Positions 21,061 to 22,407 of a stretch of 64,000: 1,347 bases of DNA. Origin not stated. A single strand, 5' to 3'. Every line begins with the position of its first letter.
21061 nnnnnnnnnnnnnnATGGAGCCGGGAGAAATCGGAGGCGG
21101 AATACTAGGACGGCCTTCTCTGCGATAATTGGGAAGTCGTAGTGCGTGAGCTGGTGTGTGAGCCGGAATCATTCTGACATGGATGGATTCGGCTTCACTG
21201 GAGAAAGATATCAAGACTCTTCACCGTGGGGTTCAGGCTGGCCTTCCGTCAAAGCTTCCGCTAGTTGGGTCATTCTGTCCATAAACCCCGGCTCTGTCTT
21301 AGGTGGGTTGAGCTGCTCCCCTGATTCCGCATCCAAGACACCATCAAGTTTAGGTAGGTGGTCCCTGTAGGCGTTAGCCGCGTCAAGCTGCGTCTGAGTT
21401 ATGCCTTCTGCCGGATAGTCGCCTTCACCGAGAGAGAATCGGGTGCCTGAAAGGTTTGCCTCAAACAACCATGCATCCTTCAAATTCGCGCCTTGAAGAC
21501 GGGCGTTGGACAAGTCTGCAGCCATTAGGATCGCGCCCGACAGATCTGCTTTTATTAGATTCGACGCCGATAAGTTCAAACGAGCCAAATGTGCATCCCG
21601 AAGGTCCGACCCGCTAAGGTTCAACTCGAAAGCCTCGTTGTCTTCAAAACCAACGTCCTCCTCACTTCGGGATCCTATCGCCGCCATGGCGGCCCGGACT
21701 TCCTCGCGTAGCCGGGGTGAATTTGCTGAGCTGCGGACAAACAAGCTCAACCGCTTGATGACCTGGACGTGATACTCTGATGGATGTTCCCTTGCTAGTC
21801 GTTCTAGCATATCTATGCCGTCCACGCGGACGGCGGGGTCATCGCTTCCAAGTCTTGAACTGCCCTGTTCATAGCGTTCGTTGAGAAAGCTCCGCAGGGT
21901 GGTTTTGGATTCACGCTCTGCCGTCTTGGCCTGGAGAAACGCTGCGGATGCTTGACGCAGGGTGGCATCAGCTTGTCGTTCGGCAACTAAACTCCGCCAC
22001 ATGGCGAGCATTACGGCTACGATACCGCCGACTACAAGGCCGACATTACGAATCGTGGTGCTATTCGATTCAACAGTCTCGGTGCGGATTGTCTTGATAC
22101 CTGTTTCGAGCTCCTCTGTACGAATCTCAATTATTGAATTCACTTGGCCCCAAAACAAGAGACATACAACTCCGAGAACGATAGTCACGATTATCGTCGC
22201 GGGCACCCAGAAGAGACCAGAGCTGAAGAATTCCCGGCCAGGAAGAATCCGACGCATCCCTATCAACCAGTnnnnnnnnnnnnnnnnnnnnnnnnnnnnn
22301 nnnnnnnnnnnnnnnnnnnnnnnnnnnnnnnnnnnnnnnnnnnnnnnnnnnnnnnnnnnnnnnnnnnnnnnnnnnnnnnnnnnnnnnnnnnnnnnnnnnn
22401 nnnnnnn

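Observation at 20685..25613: Three-gene minus-strand island: Type IIG/ISP-like enzyme + membrane pentapeptide-repeat protein + retropepsin-like protease (candidate novel defence-type system)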

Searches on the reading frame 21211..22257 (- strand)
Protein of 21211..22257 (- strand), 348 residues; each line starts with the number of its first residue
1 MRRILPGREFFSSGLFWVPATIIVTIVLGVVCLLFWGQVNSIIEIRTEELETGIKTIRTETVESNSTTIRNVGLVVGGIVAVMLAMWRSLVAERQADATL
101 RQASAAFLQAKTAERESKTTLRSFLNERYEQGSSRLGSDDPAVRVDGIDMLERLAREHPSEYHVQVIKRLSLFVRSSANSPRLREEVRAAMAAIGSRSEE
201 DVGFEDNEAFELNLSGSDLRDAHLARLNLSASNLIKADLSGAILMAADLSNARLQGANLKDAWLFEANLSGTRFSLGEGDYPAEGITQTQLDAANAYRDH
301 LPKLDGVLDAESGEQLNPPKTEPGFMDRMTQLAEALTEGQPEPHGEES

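Call 4: search_protein_families(library=pfam, proteins=[window:21211-22257:-], max_evalue=0.01)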
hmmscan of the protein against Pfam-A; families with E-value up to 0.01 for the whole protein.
window:21211-22257:- (348 aa): 2 families
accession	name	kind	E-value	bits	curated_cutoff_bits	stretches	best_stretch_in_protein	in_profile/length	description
PF00805.28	Pentapeptide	-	6.8e-13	48.4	20.2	2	213-250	2-39/40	Pentapeptide repeats (8 copies)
PF13599.13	Pentapeptide_4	-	0.00039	20.9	38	1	217-274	21-78/78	Pentapeptide repeat region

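Call 5: search_protein_families(library=padloc, proteins=[window:21211-22257:-], max_evalue=0.01)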
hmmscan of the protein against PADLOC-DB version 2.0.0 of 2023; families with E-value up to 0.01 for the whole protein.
window:21211-22257:- (348 aa): 0 families

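Call 6: search_protein_families(library=ncbifam, proteins=[window:21211-22257:-], max_evalue=0.01)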
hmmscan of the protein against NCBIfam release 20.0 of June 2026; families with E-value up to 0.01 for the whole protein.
window:21211-22257:- (348 aa): 6 families
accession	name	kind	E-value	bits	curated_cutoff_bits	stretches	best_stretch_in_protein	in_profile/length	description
NF047416.1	penta_HetL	equivalog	1.9e-12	47.1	260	1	210-274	31-95/218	heterocyst differentiation pentapeptide repeat protein HetL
NF052603.1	penta_Alr5209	equivalog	6.1e-11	42.4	125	1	193-275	9-91/113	Alr5209 family pentapeptide repeat protein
NF011744.0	PRK15197.1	equivalog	1.1e-07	31.3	274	1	213-272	205-265/291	SPI-2 type III secretion system effector PipB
NF011743.0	PRK15196.1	equivalog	1e-06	27.9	354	1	216-272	151-202/350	type III secretion system effector PipB2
NF000349.1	mfpA_AE000516.2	equivalog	7.7e-06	25.9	360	1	213-268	93-148/183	pentapeptide repeat protein MfpA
NF012152.0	penta_rpt_QnrC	exception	0.0057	16.7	500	1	210-275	29-100/221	QnrC family quinolone resistance pentapeptide repeat protein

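Call 9: find_homologous_proteins(query=window:21211-22257:-)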
Query window:21211-22257:- (348 aa): 863 proteins with E <= 0.001 among 8000 candidates; the best 120 are listed.
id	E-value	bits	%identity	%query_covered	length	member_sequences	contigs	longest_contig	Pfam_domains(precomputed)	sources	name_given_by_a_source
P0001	1.4e-221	752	100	100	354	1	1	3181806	PF00805.29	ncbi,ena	-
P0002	2.2e-187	640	84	100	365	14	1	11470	PF13599.14,PF00805.29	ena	-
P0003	1.2e-160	552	77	97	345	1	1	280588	PF00805.29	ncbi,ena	-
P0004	5.6e-160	550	82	91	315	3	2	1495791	PF00805.29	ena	-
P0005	8.2e-154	530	78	91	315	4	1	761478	PF00805.29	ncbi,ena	-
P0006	9.1e-153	526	73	98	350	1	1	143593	PF13576.13,PF13599.14,PF00805.29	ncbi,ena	-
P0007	3.2e-151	521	78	90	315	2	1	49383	PF13599.14,PF00805.29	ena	-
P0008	2.5e-147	509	69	99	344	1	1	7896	PF13599.14,PF00805.29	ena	-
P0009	1.6e-146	506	70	99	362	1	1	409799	PF13599.14,PF00805.29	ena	-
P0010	5.0e-143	494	75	92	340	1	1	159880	PF13599.14,PF00805.29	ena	-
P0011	3.1e-138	479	74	89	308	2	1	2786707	PF13599.14,PF00805.29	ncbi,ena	-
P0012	6.4e-135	468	74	87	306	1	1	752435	PF00805.29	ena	-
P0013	2.6e-131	456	62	98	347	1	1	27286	PF00805.29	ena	-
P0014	3.7e-131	455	73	86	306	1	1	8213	PF13599.14,PF00805.29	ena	-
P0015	2.9e-127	443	72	84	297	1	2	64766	PF00805.29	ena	-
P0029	1.3e-110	388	63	85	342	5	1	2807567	PF13599.14,PF00805.29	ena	-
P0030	3.9e-110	386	58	97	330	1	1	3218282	PF00805.29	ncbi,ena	-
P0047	1.8e-70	256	43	77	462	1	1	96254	PF13576.13,PF13599.14,PF00805.29,PF25296.2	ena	-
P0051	1.0e-53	201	37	74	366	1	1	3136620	PF13576.13,PF13599.14,PF00805.29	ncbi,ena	-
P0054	3.5e-52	196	37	89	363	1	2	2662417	PF13599.14,PF00805.29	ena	-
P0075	2.4e-49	187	44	72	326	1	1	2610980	PF00805.29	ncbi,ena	-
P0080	1.5e-48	184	41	91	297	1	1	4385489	PF00805.29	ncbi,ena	-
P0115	4.2e-45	173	34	74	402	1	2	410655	PF13576.13,PF13599.14,PF00805.29,PF23894.3,PF25296.2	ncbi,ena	-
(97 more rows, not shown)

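Call 10: find_encoding_contigs(protein=P0001, flank=10000, max_places=3)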
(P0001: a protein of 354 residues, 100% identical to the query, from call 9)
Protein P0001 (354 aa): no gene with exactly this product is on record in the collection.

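Call 11: find_encoding_contigs(protein=P0003, flank=10000, max_places=3)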
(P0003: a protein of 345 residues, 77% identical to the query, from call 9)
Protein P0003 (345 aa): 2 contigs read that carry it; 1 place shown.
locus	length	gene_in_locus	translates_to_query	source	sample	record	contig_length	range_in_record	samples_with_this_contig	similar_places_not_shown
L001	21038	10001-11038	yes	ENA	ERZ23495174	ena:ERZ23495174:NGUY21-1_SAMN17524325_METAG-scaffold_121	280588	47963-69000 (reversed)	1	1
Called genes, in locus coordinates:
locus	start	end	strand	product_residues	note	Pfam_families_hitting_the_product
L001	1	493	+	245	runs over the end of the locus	PF00571:CBS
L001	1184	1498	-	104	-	-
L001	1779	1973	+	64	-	-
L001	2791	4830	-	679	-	-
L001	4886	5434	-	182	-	-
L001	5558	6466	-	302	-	PF18928:DUF5677 (weak)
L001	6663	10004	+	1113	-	PF02384:N6_Mtase, PF07669:Eco57I (weak), PF18135:Type_ISP_C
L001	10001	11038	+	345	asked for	PF00805:Pentapeptide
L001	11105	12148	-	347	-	PF08867:FRG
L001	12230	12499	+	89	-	-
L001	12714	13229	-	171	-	-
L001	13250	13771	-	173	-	-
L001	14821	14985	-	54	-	-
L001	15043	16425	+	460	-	PF00202:Aminotran_3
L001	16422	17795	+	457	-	PF00202:Aminotran_3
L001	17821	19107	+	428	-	PF00709:Adenylsucc_synt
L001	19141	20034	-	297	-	PF00701:DHDPS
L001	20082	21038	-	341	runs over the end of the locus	PF01118:Semialdhyde_dh, PF02774:Semialdhyde_dhC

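Call 12: find_encoding_contigs(protein=P0006, flank=10000, max_places=3)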
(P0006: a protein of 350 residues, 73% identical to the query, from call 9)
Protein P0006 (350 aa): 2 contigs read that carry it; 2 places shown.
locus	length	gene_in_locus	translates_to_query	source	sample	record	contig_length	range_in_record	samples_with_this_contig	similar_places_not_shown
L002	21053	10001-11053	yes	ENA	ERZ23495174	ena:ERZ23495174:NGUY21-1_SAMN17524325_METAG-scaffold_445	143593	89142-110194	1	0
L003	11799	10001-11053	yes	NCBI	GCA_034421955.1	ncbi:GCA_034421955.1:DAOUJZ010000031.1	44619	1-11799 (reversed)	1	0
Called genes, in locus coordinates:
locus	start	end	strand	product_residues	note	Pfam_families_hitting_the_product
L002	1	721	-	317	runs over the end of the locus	PF25852:DUF6242_C (faint), PF02012:BNR (faint), PF15902:Sortilin-Vps10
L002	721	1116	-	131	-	PF01740:STAS, PF13466:STAS_2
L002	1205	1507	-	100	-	-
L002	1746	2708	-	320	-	PF01391:Collagen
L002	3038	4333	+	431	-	PF00999:Na_H_Exchanger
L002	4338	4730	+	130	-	-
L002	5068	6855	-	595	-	PF13360:PQQ_2, PF01011:PQQ (faint), PF13570:Beta-prop_ACSF4 (faint), PF13360:PQQ_2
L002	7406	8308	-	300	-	-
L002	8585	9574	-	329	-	PF00296:Bac_luciferase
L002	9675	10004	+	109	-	PF18135:Type_ISP_C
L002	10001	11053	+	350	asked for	PF00805:Pentapeptide (weak), PF13599:Pentapeptide_4 (faint), PF13576:Pentapeptide_3, PF00805:Pentapeptide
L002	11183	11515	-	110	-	PF01850:PIN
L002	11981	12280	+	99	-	PF01381:HTH_3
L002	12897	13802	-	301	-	PF01522:Polysacc_deac_1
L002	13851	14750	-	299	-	PF01522:Polysacc_deac_1 (weak)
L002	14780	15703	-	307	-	PF12911:OppC_N (weak), PF00528:BPD_transp_1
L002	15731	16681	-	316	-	PF19300:BPD_transp_1_N, PF00528:BPD_transp_1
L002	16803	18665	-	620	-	PF00496:SBP_bac_5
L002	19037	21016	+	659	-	PF00724:Oxidored_FMN, PF00070:Pyr_redox (faint), PF03486:HI0933_like (faint), PF07992:Pyr_redox_2, PF12831:FAD_oxidored, PF13450:NAD_binding_8, PF22620:OYE-like_second_a-b (faint)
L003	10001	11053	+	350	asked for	PF00805:Pentapeptide (weak), PF13599:Pentapeptide_4 (faint), PF13576:Pentapeptide_3, PF00805:Pentapeptide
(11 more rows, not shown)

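Call 19: find_encoding_contigs(protein=P0030, flank=6000, max_places=2)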
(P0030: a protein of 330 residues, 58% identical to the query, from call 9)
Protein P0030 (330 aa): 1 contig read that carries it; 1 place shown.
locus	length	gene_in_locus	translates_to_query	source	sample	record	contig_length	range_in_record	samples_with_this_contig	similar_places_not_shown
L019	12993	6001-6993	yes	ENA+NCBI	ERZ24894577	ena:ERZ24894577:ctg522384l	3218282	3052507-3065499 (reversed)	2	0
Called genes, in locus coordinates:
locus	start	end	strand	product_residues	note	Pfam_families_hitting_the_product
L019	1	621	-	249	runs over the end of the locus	PF02585:PIG-L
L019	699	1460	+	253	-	PF00160:Pro_isomerase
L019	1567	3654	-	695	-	-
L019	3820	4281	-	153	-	PF13115:YtkA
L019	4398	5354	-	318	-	-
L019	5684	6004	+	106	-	PF18135:Type_ISP_C (weak)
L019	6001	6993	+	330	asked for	PF00805:Pentapeptide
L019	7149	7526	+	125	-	-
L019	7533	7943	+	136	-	PF04134:DCC1-like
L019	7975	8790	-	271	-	-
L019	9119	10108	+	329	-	PF00248:Aldo_ket_red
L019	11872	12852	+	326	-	-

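Call 20: find_encoding_contigs(protein=P0080, flank=6000, max_places=2)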
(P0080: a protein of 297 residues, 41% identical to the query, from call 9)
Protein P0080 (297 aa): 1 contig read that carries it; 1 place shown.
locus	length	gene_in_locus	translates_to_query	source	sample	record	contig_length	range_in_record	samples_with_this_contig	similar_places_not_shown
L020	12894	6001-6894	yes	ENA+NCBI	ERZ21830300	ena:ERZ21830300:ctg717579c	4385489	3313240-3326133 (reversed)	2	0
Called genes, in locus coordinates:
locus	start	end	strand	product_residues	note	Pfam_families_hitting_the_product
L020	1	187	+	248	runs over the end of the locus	PF00092:VWA, PF13519:VWA_2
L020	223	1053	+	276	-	PF13672:PP2C_2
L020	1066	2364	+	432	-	PF00069:Pkinase (weak), PF01396:Zn_ribbon_Top1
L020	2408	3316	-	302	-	PF00753:Lactamase_B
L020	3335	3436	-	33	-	-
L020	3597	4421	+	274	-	PF05685:Uma2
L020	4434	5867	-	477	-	PF01425:Amidase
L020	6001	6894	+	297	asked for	PF00805:Pentapeptide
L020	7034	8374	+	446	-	PF01555:N6_N4_Mtase (faint)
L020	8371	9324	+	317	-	PF09571:RE_XcyI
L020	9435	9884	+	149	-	-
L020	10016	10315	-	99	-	-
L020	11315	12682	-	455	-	-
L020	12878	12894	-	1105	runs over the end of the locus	-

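Call 21: find_encoding_contigs(protein=P0051, flank=6000, max_places=2)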
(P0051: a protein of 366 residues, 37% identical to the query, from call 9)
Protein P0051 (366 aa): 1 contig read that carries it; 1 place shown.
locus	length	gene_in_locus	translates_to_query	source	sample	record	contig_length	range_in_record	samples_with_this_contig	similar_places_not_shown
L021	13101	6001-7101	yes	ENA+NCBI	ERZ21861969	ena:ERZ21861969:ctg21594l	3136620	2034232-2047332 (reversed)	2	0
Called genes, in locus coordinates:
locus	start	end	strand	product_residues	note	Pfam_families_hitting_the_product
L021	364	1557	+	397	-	PF00070:Pyr_redox (weak), PF00890:FAD_binding_2 (weak), PF01134:GIDA (faint), PF01266:DAO, PF01494:FAD_binding_3 (faint), PF01946:Thi4 (weak), PF07992:Pyr_redox_2 (weak), PF13450:NAD_binding_8 (weak)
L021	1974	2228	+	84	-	PF02604:PhdYeFM_antitox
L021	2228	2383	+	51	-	-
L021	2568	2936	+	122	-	-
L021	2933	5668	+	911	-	PF02384:N6_Mtase, PF20473:MmeI_Mtase (weak), PF07669:Eco57I (weak), PF18135:Type_ISP_C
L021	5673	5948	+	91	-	PF18135:Type_ISP_C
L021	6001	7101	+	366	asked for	PF00805:Pentapeptide, PF13576:Pentapeptide_3 (faint), PF00805:Pentapeptide, PF13599:Pentapeptide_4 (weak), PF00805:Pentapeptide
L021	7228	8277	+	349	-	PF00027:cNMP_binding, PF10137:CAP12-PCTIR_TIR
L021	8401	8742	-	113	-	-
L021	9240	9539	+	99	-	PF13412:HTH_24 (weak)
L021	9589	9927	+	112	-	-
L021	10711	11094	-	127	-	-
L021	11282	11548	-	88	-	-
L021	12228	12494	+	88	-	-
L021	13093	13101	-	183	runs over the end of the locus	PF00589:Phage_integrase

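Call 23: search_protein_families(library=pfam, proteins=[P0115, P0047, L002:9675-10004:+, L019:5684-6004:+, L021:7228-8277:+, L001:11105-12148:-], max_evalue=0.01)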
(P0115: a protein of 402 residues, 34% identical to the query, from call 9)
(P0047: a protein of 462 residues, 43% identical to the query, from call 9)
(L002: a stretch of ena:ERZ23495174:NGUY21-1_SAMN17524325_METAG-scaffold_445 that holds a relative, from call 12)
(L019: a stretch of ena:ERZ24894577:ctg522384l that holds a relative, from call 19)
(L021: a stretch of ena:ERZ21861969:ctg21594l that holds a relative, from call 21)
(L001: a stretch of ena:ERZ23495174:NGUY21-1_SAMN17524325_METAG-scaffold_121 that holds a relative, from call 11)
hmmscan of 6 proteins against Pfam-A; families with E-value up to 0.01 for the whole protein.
P0115 (402 aa): 5 families
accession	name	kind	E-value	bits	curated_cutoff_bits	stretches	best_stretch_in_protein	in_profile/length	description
PF00805.28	Pentapeptide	-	2e-39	133.1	20.2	6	313-352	1-40/40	Pentapeptide repeats (8 copies)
PF13599.13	Pentapeptide_4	-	1.1e-22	80.3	38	3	192-258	10-76/78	Pentapeptide repeat region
PF13576.12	Pentapeptide_3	-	1.2e-17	64.3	27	4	206-248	2-47/48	Pentapeptide repeats (9 copies)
PF25296.1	Decapeptide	-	2.2e-07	31.1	45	1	300-351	22-73/74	Decapeptide repeat region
PF23894.2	LD_SV2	-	4.2e-06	27.4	29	1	193-248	35-90/92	SV2A/B/C luminal domain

P0047 (462 aa): 4 families
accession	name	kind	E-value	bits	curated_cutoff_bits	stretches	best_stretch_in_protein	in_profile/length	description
PF00805.28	Pentapeptide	-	1.5e-49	165.5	20.2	6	378-411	1-34/40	Pentapeptide repeats (8 copies)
PF13599.13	Pentapeptide_4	-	1.4e-20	73.5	38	2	274-326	18-70/78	Pentapeptide repeat region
PF13576.12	Pentapeptide_3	-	1.5e-15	57.6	27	2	376-410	2-38/48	Pentapeptide repeats (9 copies)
PF25296.1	Decapeptide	-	6.2e-06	26.4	45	1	358-406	15-63/74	Decapeptide repeat region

L002:9675-10004:+ (109 aa): 1 family
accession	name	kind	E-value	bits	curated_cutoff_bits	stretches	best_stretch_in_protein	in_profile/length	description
PF18135.7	Type_ISP_C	-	4e-10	39.8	25.9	1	39-93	277-331/342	Type ISP C-terminal specificity domain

L019:5684-6004:+ (106 aa): 1 family
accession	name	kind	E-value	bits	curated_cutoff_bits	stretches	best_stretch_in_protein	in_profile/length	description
PF18135.7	Type_ISP_C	-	1.4e-05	24.8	25.9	1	42-83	282-322/342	Type ISP C-terminal specificity domain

L021:7228-8277:+ (349 aa): 3 families
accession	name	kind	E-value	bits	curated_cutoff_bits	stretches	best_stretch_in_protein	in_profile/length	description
PF10137.14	CAP12-PCTIR_TIR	-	1.8e-24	86.5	24.7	1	156-268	3-112/119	CAP12/Pycsar effector protein, TIR domain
PF00027.35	cNMP_binding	-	2.9e-14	53.2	27.5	1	41-123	2-88/89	Cyclic nucleotide-binding domain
PF14525.12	AraC_binding_2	-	0.006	16.8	27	0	59-126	58-121/173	AraC-binding-like domain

L001:11105-12148:- (347 aa): 1 family
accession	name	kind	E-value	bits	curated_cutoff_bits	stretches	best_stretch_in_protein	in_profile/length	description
PF08867.16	FRG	-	1.3e-15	58.5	25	1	72-160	3-91/94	FRG domain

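Call 25: search_solved_structures(query=window:21211-22257:-, max_evalue=0.01)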
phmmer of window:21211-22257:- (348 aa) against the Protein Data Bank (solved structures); distinct sequences matched with E-value up to 0.01: 24.
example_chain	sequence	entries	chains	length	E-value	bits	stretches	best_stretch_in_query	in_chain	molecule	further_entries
5dqa_A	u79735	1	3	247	4.5e-18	69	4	193-274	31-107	t3284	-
4yfo_A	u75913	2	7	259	1.1e-17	67.7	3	193-272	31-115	beta1_ex1 | 6beta1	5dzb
4yei_A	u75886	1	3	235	2e-16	63.6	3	193-271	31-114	beta1mut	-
4yc5_A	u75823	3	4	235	2.4e-16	63.3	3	193-271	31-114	beta1 | beta1 protein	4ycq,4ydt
5dns_A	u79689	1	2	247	2.3e-14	56.8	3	193-289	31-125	t1428 beta1 loop design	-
5dn0_A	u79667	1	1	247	2.3e-14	56.8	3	193-275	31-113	beta1 t1555 loop variant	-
5dra_A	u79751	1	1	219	8.5e-14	55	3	193-272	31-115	3beta1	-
2j8k_A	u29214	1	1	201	1.1e-13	54.7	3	192-272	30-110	NP275-NP276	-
5di5_A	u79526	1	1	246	5.8e-13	52.2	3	193-272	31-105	beta1 t801 loop variant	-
3du1_X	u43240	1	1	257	4.7e-12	49.3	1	194-274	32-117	All3740 protein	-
2j8i_A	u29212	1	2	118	6.3e-08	35.7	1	191-272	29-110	NP275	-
6omx_A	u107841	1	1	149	5.4e-07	32.6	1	213-262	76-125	Alr5209 protein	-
2o6w_A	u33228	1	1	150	1.3e-06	31.3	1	209-273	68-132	Repeat Five Residue (Rfr) protein or pentapeptide repeat protein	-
2bm4_A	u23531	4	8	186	2.5e-06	30.4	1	213-268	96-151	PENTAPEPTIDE REPEAT FAMILY PROTEIN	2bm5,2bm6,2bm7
6zt4_A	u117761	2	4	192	5.3e-05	26.1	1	213-273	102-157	Pentapeptide repeat protein MfpA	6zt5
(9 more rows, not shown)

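Call 26: find_related_loci(query=A1, collection=metagenome_contigs, flank=6000)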
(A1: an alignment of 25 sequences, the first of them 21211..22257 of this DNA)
Query A1 (348 aa) in metagenome_contigs; peptide patterns used: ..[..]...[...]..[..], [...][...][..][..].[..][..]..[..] (x = any residue, [..] = any of these).
256 stretches matched a pattern; 19 encode a relative of the query (tblastn E <= 1e-3); 19 distinct loci.
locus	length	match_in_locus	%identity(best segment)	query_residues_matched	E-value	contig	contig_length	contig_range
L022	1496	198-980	41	63-306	2e-48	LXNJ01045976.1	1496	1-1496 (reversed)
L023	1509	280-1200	38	61-313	3e-44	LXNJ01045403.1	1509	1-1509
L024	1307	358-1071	38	63-314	1e-43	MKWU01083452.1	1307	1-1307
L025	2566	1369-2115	38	85-306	8e-40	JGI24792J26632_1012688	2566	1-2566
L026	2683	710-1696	33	35-316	7e-40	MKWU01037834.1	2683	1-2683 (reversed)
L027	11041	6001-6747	38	85-306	1e-39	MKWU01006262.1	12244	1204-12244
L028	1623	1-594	40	70-270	7e-40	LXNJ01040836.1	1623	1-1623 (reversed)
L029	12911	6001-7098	38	63-316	1e-34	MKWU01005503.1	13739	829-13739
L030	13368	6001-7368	30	36-316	3e-28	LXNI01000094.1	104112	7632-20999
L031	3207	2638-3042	37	8-175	9e-28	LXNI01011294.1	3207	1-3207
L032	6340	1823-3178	42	63-316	1e-24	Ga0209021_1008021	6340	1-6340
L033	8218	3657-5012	42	63-316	1e-24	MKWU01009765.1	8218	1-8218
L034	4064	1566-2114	33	63-258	3e-23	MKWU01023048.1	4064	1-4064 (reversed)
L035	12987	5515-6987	33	16-316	5e-18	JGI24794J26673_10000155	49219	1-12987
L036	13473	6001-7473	33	16-316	5e-18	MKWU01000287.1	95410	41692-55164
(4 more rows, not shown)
